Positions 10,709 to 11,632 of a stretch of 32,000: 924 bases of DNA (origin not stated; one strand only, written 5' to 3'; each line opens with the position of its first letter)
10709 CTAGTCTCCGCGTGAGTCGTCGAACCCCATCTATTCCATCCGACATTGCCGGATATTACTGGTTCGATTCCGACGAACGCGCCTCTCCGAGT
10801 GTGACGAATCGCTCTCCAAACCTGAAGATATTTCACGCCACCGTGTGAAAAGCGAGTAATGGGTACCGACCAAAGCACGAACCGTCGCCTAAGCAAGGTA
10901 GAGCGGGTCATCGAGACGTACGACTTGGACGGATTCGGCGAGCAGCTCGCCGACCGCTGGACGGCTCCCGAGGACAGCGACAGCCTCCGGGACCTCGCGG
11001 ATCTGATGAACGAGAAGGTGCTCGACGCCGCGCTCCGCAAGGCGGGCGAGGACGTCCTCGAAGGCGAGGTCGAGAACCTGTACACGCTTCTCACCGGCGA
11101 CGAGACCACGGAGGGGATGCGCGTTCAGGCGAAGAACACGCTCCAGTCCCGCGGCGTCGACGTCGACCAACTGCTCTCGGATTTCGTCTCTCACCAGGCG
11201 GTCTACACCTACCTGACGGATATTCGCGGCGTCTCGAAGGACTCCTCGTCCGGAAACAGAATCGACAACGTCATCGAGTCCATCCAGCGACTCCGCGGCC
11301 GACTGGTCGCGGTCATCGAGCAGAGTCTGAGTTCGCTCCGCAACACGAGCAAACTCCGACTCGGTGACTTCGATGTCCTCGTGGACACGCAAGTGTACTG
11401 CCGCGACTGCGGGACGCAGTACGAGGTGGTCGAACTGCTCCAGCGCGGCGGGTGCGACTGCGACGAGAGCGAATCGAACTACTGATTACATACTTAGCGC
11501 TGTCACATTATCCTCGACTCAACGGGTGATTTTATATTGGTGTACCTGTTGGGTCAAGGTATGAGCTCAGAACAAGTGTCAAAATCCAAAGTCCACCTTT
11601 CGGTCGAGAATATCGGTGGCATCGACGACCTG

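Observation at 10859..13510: Self-contained two-gene module: Cys4 zinc-ribbon protein plus hook-bearing SMC/Rad50-like protein, wedged between two catabolic clusters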

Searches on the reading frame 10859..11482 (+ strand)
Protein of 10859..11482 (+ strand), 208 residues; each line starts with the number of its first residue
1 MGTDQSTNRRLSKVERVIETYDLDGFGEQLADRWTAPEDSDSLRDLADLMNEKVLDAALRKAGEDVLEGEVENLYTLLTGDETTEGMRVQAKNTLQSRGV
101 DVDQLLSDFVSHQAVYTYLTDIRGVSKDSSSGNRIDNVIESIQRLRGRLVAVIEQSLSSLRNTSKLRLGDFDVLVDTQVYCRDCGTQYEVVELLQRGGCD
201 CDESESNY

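Call 3: search_protein_families(library=pfam, proteins=[window:10859-11482:+], max_evalue=1)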
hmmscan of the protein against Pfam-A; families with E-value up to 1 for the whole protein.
window:10859-11482:+ (208 aa): 6 families
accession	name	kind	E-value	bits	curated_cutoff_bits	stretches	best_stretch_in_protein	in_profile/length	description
PF21811.2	RdfA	-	2.1e-74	250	27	1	12-202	1-195/195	Rod-determining factor A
PF21344.3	Zn_ribbon_LysW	-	0.011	15.8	27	1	172-193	15-36/46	Alpha-aminoadipate carrier protein LysW-like, globular domain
PF20416.4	UTP20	-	0.016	15.1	27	1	58-145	111-198/221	U3 small nucleolar RNA-associated protein 20 domain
PF23246.1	CC_CDK5RAP2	-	0.079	13.6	27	1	83-161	38-116/125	CDK5 regulatory subunit-associated protein 2-like, coiled coil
PF20467.3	MmeI_C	-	0.16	12.7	27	1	45-90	27-69/83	MmeI, C-terminal domain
PF01155.25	HypA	-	0.16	12.5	28.9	1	132-203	23-94/112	Hydrogenase/urease nickel incorporation, metallochaperone, hypA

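Call 4: search_protein_families(library=ncbifam, proteins=[window:10859-11482:+], max_evalue=1)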
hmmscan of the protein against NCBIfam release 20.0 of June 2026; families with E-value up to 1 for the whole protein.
window:10859-11482:+ (208 aa): 1 family
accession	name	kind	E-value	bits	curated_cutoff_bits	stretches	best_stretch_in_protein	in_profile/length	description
NF041070.1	carrier_LysW_Arch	domain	0.24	11.5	75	1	178-192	23-37/57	alpha-aminoadipate/glutamate carrier protein LysW/ArgW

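Call 19: list_cluster_members(proteins=[window:10859-11482:+, window:11561-13507:+])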
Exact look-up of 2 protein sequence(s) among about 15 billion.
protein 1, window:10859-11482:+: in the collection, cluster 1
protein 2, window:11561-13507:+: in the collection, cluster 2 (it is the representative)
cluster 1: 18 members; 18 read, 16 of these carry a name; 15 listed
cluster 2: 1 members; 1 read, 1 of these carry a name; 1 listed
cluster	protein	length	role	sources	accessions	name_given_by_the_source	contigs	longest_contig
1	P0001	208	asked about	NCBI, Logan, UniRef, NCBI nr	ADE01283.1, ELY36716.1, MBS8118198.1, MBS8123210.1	rod-determining factor RdfA [Haloferax volcanii] | Uncharacterized protein n=7 Tax=Haloferax TaxID=2251 RepID=D4GPB8_HALVD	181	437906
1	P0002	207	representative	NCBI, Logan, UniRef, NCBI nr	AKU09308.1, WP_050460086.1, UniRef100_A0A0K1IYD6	rod-determining factor RdfA [Haloferax gibbonsii] | Uncharacterized protein n=1 Tax=Haloferax gibbonsii TaxID=35746 RepID=A0A0K1IYD6_HALGI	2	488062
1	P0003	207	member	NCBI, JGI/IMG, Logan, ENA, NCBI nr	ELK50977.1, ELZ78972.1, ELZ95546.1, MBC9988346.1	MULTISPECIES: rod-determining factor RdfA [Haloferax] | hypothetical protein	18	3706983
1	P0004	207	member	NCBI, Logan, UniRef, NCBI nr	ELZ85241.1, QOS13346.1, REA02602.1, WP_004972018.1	hypothetical protein DEQ92_12495 [Haloferax sp. Atlit-6N] | Uncharacterized protein n=2 Tax=Haloferax gibbonsii TaxID=35746 RepID=A0A871BKL7_HALGI | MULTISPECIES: rod-determining factor RdfA [Haloferax]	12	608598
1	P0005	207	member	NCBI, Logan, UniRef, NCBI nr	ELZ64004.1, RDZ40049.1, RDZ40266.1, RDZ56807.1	hypothetical protein C5B91_16615 [Haloferax sp. Atlit-10N] | Uncharacterized protein n=1 Tax=Haloferax prahovense (strain DSM 18310 / JCM 13924 / TL6) ... | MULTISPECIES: rod-determining factor RdfA [Haloferax]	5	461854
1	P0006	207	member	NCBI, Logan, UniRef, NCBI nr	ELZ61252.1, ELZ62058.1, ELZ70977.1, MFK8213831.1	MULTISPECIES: rod-determining factor RdfA [unclassified Haloferax] | rod-determining factor RdfA n=1 Tax=Haloferax TaxID=2251 RepID=UPI0002AFB418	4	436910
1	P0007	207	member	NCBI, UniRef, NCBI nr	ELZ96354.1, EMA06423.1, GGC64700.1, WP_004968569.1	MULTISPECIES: rod-determining factor RdfA [Haloferax] | Uncharacterized protein n=3 Tax=Haloferax TaxID=2251 RepID=M0ILL4_9EURY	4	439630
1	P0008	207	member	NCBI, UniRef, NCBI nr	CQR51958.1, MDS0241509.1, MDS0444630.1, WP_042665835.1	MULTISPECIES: rod-determining factor RdfA [Haloferax] | Uncharacterized protein n=1 Tax=Haloferax massiliensis TaxID=1476858 ...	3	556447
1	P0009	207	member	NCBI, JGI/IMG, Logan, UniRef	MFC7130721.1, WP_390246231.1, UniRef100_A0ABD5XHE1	rod-determining factor RdfA [Haloferax chudinovii] | Rod-determining factor RdfA n=1 Tax=Haloferax chudinovii TaxID=1109010 ...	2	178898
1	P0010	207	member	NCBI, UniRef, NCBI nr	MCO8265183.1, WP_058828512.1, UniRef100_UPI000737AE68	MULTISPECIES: rod-determining factor RdfA [unclassified Haloferax] | rod-determining factor RdfA n=1 Tax=unclassified Haloferax TaxID=2625095 ...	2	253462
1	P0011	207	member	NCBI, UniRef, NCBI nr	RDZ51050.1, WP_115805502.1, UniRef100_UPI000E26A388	hypothetical protein C5C07_15635 [Haloferax sp. Atlit-4N] | rod-determining factor RdfA n=1 Tax=Haloferax sp. Atlit-4N TaxID=2077206 ... | rod-determining factor RdfA [Haloferax sp. Atlit-4N]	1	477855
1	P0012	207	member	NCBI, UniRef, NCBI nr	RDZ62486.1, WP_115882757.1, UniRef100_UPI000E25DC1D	hypothetical protein C5B90_15025 [Haloferax sp. Atlit-12N] | rod-determining factor RdfA n=1 Tax=Haloferax sp. Atlit-12N TaxID=2077203 ... | rod-determining factor RdfA [Haloferax sp. Atlit-12N]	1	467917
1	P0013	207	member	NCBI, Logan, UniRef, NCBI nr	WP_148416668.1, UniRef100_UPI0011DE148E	rod-determining factor RdfA [Haloferax sp. KTX1] | rod-determining factor RdfA n=1 Tax=Haloferax sp. KTX1 TaxID=2600597 RepID=UPI0011DE148E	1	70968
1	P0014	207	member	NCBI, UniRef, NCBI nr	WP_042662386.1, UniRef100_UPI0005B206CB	rod-determining factor RdfA [Haloferax sp. ATB1] | rod-determining factor RdfA n=1 Tax=Haloferax sp. ATB1 TaxID=1508454 RepID=UPI0005B206CB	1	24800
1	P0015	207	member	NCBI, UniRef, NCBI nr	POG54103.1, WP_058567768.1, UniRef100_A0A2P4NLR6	rod-determining factor RdfA [Haloferax marisrubri] | Uncharacterized protein n=1 Tax=Haloferax marisrubri TaxID=1544719 RepID=A0A2P4NLR6_9EURY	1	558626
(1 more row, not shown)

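Call 21: find_homologous_proteins(query=window:10859-11482:+, max_evalue=0.001)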
Query window:10859-11482:+ (208 aa): 149 proteins with E <= 0.001 among 518 candidates; the best 120 are listed.
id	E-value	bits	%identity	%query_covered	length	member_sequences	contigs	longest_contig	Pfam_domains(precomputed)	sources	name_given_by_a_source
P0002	5.8e-123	426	96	100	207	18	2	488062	PF21811.3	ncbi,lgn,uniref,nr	ncbi:rod-determining factor RdfA [Haloferax gibbonsii]|uniref:Uncharacterized protein n=1 Tax=Halofe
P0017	1.1e-100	353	80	97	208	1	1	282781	PF21811.3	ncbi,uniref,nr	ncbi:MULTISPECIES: rod-determining factor RdfA [Haloferax]|uniref:Uncharacterized protein n=2 Tax=Ha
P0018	2.6e-100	352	81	97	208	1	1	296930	PF21811.3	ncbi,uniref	ncbi:rod-determining factor RdfA [Haloferax sp. DFSO52]|uniref:rod-determining factor RdfA n=1 Tax=H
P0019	3.6e-100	351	79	99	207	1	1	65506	PF21811.3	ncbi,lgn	ncbi:MAG: rod-determining factor RdfA [Haloferacaceae archaeon]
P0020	8.8e-100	350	79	97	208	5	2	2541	PF21811.3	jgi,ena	-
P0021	2.4e-98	346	77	97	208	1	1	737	PF21811.3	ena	-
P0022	4.8e-98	345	78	97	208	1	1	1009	PF21811.3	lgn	-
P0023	5.5e-98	344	79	97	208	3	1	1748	PF21811.3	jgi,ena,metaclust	metaclust:\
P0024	6.4e-98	344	79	97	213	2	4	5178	PF21811.3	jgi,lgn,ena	-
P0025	1.9e-96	339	77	97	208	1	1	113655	PF21811.3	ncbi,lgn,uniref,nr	ncbi:rod-determining factor RdfA [Haloferax gibbonsii]|uniref:rod-determining factor RdfA n=1 Tax=Ha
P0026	4.8e-96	338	77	97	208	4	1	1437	PF21811.3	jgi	-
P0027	5.5e-96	338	77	97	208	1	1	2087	PF21811.3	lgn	-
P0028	6.1e-96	338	74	98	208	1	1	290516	PF21811.3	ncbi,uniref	ncbi:rod-determining factor RdfA [Haloferax sp. DFSO60]|uniref:rod-determining factor RdfA n=1 Tax=H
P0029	7.9e-96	337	76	97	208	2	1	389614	PF21811.3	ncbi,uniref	ncbi:rod-determining factor RdfA [Haloferax sp. YSMS24]|uniref:rod-determining factor RdfA n=1 Tax=H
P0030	2.8e-95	335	76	97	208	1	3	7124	PF21811.3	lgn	-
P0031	3.9e-94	332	76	97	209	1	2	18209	PF21811.3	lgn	-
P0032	6.1e-94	331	76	97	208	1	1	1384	PF21811.3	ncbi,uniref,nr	ncbi:rod-determining factor RdfA [Haloferax profundi]|uniref:rod-determining factor RdfA n=1 Tax=Hal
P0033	9.9e-94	330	77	97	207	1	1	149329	PF21811.3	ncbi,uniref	ncbi:rod-determining factor RdfA [Haloferax sp. DFSO52]|uniref:rod-determining factor RdfA n=1 Tax=H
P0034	6.6e-92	324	73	97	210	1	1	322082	PF21811.3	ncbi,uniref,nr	ncbi:hypothetical protein GJR96_15675 [Haloferax sp. MBLA0076]|uniref:Uncharacterized protein n=1 Ta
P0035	4.4e-89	315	70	100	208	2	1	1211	PF21811.3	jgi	jgi:hypothetical protein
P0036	6.4e-66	240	95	57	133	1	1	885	PF21811.3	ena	-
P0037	2.2e-64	235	57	93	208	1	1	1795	PF21811.3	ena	-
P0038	4.6e-62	227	55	91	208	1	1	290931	PF21811.3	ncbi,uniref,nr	ncbi:rod-determining factor RdfA [Halobellus captivus]|uniref:rod-determining factor RdfA n=1 Tax=Ha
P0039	5.5e-62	227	59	91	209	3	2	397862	PF21811.3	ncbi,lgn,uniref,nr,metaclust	ncbi:rod-determining factor RdfA [Halobellus limi]|uniref:Uncharacterized protein n=1 Tax=Halobellus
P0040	6.2e-62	227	59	91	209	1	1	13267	PF21811.3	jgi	jgi:hypothetical protein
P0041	2.7e-60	221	54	92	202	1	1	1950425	PF21811.3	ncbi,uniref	ncbi:rod-determining factor RdfA [Halobellus salinisoli]|uniref:rod-determining factor RdfA n=1 Tax=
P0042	1.0e-59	219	53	93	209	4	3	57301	PF21811.3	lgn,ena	-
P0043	2.6e-59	218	54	91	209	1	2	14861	PF21811.3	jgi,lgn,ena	-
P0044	4.5e-59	217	54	94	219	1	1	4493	PF21811.3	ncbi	ncbi:MAG: rod-determining factor RdfA [Halobacteriota archaeon]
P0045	3.2e-58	215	52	97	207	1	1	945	PF21811.3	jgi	jgi:hypothetical protein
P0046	5.4e-58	214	54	92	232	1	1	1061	PF21811.3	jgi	jgi:hypothetical protein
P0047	4.1e-57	211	51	97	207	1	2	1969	PF21811.3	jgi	jgi:hypothetical protein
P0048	1.7e-56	209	51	94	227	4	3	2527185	PF21811.3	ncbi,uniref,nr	ncbi:rod-determining factor RdfA [Halocatena salina]|uniref:Uncharacterized protein n=1 Tax=Halocate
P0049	2.7e-56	208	66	72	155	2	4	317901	PF21811.3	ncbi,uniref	ncbi:zinc ribbon domain-containing protein [Halocatena marina]|uniref:Zinc ribbon domain-containing 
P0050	8.8e-56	207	51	94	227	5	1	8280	PF21811.3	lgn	-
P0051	1.9e-55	206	52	92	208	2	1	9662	PF21811.3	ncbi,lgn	ncbi:MAG: rod-determining factor RdfA [Haloferacaceae archaeon]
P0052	1.9e-55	206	54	93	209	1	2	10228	PF21811.3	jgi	jgi:uncharacterized protein YukE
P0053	6.8e-55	204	52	96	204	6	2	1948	PF21811.3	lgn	-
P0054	1.2e-54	203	50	93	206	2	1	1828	PF21811.3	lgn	-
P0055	1.7e-54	202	53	92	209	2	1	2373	PF21811.3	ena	-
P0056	2.5e-54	202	51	94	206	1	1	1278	PF21811.3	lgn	-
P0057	2.7e-54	202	53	92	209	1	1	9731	PF21811.3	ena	-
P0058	4.6e-54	201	51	92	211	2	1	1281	PF21811.3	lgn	-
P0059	5.9e-54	201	52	98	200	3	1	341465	PF21811.3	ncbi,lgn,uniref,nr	ncbi:hypothetical protein C453_11431 [Haloferax elongans ATCC BAA-1513]|uniref:Uncharacterized prote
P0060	8.6e-54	200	52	92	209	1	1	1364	PF21811.3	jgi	jgi:hypothetical protein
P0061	1.0e-53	200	53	91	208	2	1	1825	PF21811.3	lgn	-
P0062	2.1e-53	199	51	96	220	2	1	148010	PF21811.3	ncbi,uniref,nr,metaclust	ncbi:hypothetical protein AUR64_02660 [Haloprofundus marisrubri]|uniref:Uncharacterized protein n=1 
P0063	3.2e-53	198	52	91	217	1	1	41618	PF21811.3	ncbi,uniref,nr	ncbi:rod-determining factor RdfA [Halegenticoccus soli]|uniref:rod-determining factor RdfA n=1 Tax=H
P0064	6.8e-53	197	51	92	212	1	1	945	PF21811.3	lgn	-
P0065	3.5e-52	195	50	98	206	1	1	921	PF21811.3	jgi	jgi:hypothetical protein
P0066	3.6e-52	195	49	95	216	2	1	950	PF21811.3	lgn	-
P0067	3.6e-52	195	50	96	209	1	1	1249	PF21811.3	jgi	-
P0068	4.1e-52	195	50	93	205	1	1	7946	PF21811.3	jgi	jgi:hypothetical protein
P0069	8.0e-52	194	52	96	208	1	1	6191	PF21811.3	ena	-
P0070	8.7e-52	194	50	92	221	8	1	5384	PF21811.3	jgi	-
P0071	4.4e-51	191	49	96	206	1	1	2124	PF21811.3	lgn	-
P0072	4.5e-51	191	53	95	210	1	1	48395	PF21811.3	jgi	jgi:hypothetical protein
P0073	5.4e-51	191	50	93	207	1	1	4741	PF21811.3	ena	-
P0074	5.7e-51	191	52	92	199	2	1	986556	PF21811.3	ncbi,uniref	ncbi:rod-determining factor RdfA [Halobaculum sp. P14]|uniref:rod-determining factor RdfA n=1 Tax=Ha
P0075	7.3e-51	191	50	96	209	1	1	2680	PF21811.3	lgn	-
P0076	9.8e-51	190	51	92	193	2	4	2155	PF21811.3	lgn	-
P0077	1.3e-50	190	49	92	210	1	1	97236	PF21811.3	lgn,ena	-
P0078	2.1e-50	189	52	96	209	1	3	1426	PF21811.3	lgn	-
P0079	4.1e-50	188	51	91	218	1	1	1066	PF21811.3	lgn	-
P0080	6.7e-50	187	48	94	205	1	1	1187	PF21811.3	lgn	-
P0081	1.2e-49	187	50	97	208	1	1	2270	PF21811.3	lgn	-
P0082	1.4e-49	186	46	94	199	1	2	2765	PF21811.3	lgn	-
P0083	1.6e-49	186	47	93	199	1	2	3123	PF21811.3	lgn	-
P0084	1.8e-49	186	51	91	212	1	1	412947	PF21811.3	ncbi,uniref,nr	ncbi:rod-determining factor RdfA [Halomarina rubra]|uniref:Rod-determining factor RdfA n=1 Tax=Halom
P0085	2.2e-49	186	48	95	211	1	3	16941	PF21811.3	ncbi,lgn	-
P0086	2.4e-49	186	49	97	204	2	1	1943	PF21811.3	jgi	-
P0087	2.6e-49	186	48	94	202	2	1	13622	PF21811.3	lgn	-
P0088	2.6e-49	186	49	91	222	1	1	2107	PF21811.3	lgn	-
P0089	2.9e-49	185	50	93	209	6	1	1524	PF21811.3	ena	-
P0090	3.1e-49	185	50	92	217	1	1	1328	PF21811.3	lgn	-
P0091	5.4e-49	185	48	93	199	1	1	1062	PF21811.3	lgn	-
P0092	6.0e-49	184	51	92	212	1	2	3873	PF21811.3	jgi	jgi:hypothetical protein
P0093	1.2e-48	183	49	92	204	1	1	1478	PF21811.3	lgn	-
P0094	1.6e-48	183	51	91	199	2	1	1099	PF21811.3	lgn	-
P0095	1.7e-48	183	47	97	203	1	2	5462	PF21811.3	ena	-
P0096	2.1e-48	183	49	96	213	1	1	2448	PF21811.3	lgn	-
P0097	3.0e-48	182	52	92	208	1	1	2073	PF21811.3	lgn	-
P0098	3.8e-48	182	49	99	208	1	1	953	PF21811.3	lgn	-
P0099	3.9e-48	182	48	91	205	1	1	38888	PF21811.3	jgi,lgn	-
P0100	4.4e-48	182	48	94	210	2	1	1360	PF21811.3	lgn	-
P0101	7.7e-48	181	47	91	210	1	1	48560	PF21811.3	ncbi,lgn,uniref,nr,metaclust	ncbi:hypothetical protein SAMN05216388_102546 [Halorientalis persicus]|uniref:Uncharacterized protei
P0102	1.7e-47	180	47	95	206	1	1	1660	PF21811.3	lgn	-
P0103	1.9e-47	179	49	96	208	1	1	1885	PF21811.3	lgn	-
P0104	7.3e-47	178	45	95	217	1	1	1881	PF21811.3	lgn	-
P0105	8.3e-47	177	48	96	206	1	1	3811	PF21811.3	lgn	-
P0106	9.9e-47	177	47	96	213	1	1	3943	PF21811.3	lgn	-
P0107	1.3e-46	177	50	91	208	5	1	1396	PF21811.3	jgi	jgi:hypothetical protein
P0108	2.3e-46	176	45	97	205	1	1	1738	PF21811.3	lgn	-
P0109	3.0e-46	176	45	97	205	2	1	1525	PF21811.3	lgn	-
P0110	4.0e-46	175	46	98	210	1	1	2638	PF21811.3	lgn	-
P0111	5.0e-46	175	48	91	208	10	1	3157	PF21811.3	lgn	-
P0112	7.6e-46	174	45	91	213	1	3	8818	PF21811.3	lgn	-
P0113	8.1e-46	174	45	97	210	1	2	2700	PF21811.3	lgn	-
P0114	8.8e-46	174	46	97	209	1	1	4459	PF21811.3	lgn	-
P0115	9.8e-46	174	48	97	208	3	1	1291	PF21811.3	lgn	-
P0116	1.0e-45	174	44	96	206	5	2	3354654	PF21811.3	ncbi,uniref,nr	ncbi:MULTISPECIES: rod-determining factor RdfA [Haloarcula]|uniref:rod-determining factor RdfA n=1 T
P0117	1.1e-45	174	47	91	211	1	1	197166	PF21811.3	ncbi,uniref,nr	ncbi:rod-determining factor RdfA [Halobacterium zhouii]|uniref:rod-determining factor RdfA n=1 Tax=H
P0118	1.2e-45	174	44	96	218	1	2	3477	PF21811.3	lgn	-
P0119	1.3e-45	173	50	89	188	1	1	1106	PF21811.3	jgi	jgi:hypothetical protein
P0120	1.6e-45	173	46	91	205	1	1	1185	PF21811.3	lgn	-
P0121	4.9e-45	172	46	91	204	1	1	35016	PF21811.3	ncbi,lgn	ncbi:MAG: rod-determining factor RdfA [Halobacterium sp.]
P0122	7.7e-45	171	48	96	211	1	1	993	PF21811.3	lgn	-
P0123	7.7e-45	171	46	93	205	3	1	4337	PF21811.3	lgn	-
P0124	1.1e-44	170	44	95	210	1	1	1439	PF21811.3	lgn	-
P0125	1.1e-44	170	46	97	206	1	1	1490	PF21811.3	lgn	-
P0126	1.3e-44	170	45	92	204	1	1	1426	PF21811.3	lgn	-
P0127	2.0e-44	170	46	91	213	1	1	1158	PF21811.3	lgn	-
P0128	2.3e-44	169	48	94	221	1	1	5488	PF21811.3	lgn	-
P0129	2.7e-44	169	44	98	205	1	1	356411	PF21811.3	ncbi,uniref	ncbi:rod-determining factor RdfA [Halobacterium yunchengense]|uniref:rod-determining factor RdfA n=1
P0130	2.8e-44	169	48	93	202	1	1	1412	PF21811.3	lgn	-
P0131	2.9e-44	169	45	92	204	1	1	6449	PF21811.3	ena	-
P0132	5.6e-44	168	46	91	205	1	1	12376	PF21811.3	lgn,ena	-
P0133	5.7e-44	168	46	91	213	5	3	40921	PF21811.3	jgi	jgi:hypothetical protein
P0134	6.3e-44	168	45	91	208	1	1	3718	PF21811.3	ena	-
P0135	7.6e-44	168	49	91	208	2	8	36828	PF21811.3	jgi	jgi:hypothetical protein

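Call 26: find_related_loci(query=A1, collection=genome_contigs, flank=5000)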
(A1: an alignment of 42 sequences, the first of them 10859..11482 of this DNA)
Query A1 (208 aa) in genome_contigs; peptide patterns used: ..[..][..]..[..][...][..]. (x = any residue, [..] = any of these).
343 stretches matched a pattern; 339 encode a relative of the query (tblastn E <= 1e-3); the best 80 are kept; 80 distinct loci.
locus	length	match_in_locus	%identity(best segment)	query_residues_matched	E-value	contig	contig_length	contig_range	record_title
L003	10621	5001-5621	99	1-207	2e-133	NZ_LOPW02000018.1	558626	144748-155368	Haloferax marisrubri strain SB3 scf100017, whole genome shotgun sequence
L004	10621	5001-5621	97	1-207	6e-132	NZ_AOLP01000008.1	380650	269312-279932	Haloferax denitrificans ATCC 35960 contig_8, whole genome shotgun sequence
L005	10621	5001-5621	96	1-207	1e-130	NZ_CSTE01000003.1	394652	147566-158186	Haloferax massiliensis strain Arc-Hr, whole genome shotgun sequence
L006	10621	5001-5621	96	1-207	1e-130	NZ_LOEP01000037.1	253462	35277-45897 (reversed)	Haloferax sp. Q22 scaffold37, whole genome shotgun sequence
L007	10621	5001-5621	96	1-207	2e-130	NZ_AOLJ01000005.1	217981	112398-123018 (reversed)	Haloferax gibbonsii ATCC 33959 contig_5, whole genome shotgun sequence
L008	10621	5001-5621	96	1-207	8e-130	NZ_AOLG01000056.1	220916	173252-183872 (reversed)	Haloferax prahovense DSM 18310 contig_56, whole genome shotgun sequence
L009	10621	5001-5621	95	1-207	2e-129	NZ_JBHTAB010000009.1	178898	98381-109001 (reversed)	Haloferax chudinovii strain DSM 26526 GCM70025340_21, whole genome shotgun sequence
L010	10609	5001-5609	74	1-203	2e-102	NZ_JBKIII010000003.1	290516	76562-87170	Haloferax sp. DFSO60 DFSO60_ctg003, whole genome shotgun sequence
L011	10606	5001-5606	76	1-202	9e-102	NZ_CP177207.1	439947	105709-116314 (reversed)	Haloferax sp. YSSS75 plasmid unnamed1, complete sequence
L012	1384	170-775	76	1-202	8e-109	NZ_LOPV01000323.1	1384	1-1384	Haloferax profundi strain SB29 contig_404, whole genome shotgun sequence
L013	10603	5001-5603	77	1-202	3e-100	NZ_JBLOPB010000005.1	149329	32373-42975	Haloferax sp. DFSO52 DFSO52_ctg005, whole genome shotgun sequence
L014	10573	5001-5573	55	12-201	2e-66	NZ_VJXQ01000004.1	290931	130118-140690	Halobellus captivus strain ZY21 scaffold4, whole genome shotgun sequence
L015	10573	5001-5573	54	12-201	7e-65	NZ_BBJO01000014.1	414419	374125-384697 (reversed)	Halobellus rufus strain CBA1103, whole genome shotgun sequence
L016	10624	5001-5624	51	1-207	5e-64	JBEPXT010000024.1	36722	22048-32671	MAG: Salinigranum sp. isolate 02_S197.semibin_refined.075 NODE_86_length_36722_cov_4.135264, whole genome shotgun sequen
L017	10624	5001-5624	50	1-207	9e-64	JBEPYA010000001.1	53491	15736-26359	MAG: Salinigranum sp. isolate 02_S197.semibin_refined.134 NODE_26_length_53491_cov_2.593996, whole genome shotgun sequen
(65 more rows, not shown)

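Call 29: predict_structure(alignment_id=A1)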
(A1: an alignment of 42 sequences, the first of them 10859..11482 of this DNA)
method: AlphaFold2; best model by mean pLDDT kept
length: 208 residues; sequences in the alignment: 42
mean_pLDDT: 89.3   pTM: 0.60
mean pLDDT of the five models: 89.3, 88.5, 87.4, 87.0, 85.8
residues with pLDDT >= 90: 149; 70-90: 39; 50-70: 10; < 50: 10
segments of 3 or more residues with pLDDT < 50: 1-5, 206-208
pLDDT, mean of each block of 10 residues (from residue 1): 55 96 97 90 97 98 92 98 97 98 98 97 78 73 91 93 87 93 94 90 56
secondary structure, 60 per line:
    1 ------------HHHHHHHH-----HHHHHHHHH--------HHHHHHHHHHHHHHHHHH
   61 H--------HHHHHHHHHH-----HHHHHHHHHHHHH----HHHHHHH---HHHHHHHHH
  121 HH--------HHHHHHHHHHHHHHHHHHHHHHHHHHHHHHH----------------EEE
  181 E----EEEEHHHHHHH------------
elements in order: H13-20 H26-34 H43-61 H70-79 H85-97 H102-108 H112-122 H131-161 E178-181 E186-189 H190-196
